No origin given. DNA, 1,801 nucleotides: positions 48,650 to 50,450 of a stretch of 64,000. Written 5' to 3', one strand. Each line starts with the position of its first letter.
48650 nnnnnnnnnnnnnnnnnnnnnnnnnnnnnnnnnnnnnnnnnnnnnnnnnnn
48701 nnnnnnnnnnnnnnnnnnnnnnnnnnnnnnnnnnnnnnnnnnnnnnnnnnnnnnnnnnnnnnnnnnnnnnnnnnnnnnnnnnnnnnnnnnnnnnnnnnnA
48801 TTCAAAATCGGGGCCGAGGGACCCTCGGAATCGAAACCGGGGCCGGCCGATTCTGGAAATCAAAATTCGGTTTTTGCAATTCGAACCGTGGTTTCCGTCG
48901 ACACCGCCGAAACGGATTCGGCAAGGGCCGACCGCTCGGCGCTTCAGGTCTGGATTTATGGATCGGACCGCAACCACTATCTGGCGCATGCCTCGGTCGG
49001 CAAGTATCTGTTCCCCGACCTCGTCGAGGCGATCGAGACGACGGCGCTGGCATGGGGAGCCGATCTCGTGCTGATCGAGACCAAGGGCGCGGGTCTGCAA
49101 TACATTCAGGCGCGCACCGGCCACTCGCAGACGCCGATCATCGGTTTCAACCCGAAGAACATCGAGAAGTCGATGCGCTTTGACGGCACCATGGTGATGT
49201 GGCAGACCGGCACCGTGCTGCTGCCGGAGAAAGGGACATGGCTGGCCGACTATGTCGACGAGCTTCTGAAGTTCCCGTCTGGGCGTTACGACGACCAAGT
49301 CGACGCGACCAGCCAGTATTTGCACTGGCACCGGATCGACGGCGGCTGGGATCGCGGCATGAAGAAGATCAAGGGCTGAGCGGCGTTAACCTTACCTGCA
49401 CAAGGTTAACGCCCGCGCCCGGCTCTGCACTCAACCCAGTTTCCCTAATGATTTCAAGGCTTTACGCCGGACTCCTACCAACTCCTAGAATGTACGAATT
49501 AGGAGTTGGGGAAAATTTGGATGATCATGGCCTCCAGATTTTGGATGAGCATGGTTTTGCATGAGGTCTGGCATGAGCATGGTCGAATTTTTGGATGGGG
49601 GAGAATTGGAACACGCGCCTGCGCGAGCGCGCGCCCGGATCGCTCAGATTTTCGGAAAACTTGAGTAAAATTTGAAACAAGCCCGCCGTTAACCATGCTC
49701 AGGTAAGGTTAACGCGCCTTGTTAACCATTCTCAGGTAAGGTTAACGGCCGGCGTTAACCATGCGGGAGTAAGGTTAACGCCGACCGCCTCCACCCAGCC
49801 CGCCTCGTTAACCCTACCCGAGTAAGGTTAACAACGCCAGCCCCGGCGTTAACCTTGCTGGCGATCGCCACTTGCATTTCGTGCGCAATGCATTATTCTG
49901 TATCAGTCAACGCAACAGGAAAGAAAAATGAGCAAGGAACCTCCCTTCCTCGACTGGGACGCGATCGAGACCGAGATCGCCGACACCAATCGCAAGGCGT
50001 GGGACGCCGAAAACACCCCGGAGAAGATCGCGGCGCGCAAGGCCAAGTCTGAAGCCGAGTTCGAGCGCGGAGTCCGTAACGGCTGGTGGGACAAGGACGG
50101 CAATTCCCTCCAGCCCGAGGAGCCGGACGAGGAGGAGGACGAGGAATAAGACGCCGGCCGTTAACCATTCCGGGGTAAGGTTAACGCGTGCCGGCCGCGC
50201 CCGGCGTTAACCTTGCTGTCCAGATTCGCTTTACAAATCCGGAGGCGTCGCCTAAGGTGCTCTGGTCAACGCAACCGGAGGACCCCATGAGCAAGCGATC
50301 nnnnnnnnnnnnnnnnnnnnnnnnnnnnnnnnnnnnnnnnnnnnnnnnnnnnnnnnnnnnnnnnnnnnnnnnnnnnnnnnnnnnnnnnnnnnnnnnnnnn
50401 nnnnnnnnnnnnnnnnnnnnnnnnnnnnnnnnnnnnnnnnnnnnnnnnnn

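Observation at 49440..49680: AT-richer segment with iterons and a 10-bp-arm inverted repeat right after terL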

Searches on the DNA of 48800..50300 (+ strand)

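Call 11: search_dna_similar(query=window:48800-50300:+, collection=phages, mode=distant, max_rows=30)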
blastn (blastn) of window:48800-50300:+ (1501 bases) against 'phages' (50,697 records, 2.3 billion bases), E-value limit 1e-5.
Records with a match: 1; places in all: 2; records where one place covers at least 80% of the query: 0.
Best place of each record, by identity: 60-80% 1.
By first word of the organism name: Mesorhizobium 1.
By host as written in the record: Mesorhizobium loti R7ANS 1.
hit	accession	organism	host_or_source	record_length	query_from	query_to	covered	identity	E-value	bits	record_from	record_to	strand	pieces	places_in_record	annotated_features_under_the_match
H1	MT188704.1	Mesorhizobium phage Cp1R7A-A1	Mesorhizobium loti R7ANS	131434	64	1416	43%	75.6%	4e-84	442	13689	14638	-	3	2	putative terminase large subunit | hypothetical protein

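Call 12: get_annotated_region(hit=H1, flank=6000)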
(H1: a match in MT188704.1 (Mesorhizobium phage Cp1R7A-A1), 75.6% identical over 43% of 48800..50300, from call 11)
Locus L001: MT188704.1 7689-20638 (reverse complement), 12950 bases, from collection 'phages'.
description: Mesorhizobium phage Cp1R7A-A1, complete genome.
organism: Mesorhizobium phage Cp1R7A-A1 (NCBI taxid 2723894)
taxonomy: Viruses; Duplodnaviria; Heunggongvirae; Uroviricota; Caudoviricetes
host: Mesorhizobium loti R7ANS; source: -; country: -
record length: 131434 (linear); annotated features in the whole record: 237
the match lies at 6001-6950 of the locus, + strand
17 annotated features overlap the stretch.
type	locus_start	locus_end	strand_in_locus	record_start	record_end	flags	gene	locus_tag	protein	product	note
CDS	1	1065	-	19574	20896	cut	-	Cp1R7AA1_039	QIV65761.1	hypothetical protein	Hypothetical protein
CDS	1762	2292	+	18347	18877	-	-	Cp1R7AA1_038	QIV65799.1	hypothetical protein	Hypothetical protein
CDS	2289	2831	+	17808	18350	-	-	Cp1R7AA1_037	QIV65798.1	crossover junction endodeoxyribonuclease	Crossover junction endodeoxyribonuclease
CDS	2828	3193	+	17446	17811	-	-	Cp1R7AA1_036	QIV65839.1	hypothetical protein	Hypothetical protein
CDS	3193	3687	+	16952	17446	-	-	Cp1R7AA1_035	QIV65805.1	hypothetical protein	Hypothetical protein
CDS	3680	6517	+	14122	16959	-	-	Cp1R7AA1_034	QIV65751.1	putative terminase large subunit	Putative terminase large subunit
CDS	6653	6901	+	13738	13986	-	-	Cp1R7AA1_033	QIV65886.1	hypothetical protein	Hypothetical protein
CDS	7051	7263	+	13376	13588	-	-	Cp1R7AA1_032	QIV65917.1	hypothetical protein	Hypothetical protein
CDS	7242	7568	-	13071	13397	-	-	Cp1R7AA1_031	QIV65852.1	hypothetical protein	Hypothetical protein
CDS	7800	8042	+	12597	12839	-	-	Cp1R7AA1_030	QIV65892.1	hypothetical protein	Hypothetical protein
CDS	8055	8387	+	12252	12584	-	-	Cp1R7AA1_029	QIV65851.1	hypothetical protein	Hypothetical protein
CDS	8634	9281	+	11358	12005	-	-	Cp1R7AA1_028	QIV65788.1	hypothetical protein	Hypothetical protein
CDS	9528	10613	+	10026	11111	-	-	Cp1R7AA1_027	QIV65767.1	DUF932 domain-containing protein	-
CDS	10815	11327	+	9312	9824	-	-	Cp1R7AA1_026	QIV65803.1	hypothetical protein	Hypothetical protein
CDS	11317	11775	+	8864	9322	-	-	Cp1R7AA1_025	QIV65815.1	hypothetical protein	Hypothetical protein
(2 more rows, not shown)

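Call 66: search_rna_families(source=window, start=49300, end=50000, threshold=evalue, max_evalue=1)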
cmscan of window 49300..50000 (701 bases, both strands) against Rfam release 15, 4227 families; matches with E-value up to 1: 2.
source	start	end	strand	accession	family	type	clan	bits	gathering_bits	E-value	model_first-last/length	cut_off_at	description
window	49382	49413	-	RF01836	weev_FSE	Cis-reg; frameshift_element;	-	26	40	0.09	1-27/27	no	ribosomal frameshift site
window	49382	49413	+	RF01836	weev_FSE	Cis-reg; frameshift_element;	-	23.9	40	0.27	1-27/27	no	ribosomal frameshift site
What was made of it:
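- On Known RNA families / small protein families: Rfam at E<=1 gives only two sub-threshold hits, on the 49382-49413 palindrome (call 66).
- No Rfam family matches, apart from two sub-threshold hits on the 49382-49413 palindrome (call 66).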

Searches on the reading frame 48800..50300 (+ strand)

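Call 77: search_protein_families(library=phrogs, proteins=[L001:6653-6901:+], max_evalue=0.1)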
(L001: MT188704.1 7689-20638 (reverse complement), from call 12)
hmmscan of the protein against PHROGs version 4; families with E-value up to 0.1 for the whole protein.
L001:6653-6901:+ (82 aa): 0 families
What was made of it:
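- On Known RNA families / small protein families: The ORFs 49521-49664(+) and 49499-49696(-) hit no PHROG family (call 77).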

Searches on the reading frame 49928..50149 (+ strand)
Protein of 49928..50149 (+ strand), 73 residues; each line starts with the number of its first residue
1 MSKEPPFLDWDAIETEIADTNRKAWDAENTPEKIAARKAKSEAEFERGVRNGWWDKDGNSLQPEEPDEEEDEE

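Call 41: search_protein_families(library=phrogs, proteins=[window:49928-50149:+], max_evalue=0.001)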
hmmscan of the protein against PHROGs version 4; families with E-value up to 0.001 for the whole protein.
window:49928-50149:+ (73 aa): 1 family
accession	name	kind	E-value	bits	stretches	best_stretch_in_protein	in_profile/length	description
phrog_23094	-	unknown function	1.4e-10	42.5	1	9-71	3-62/64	-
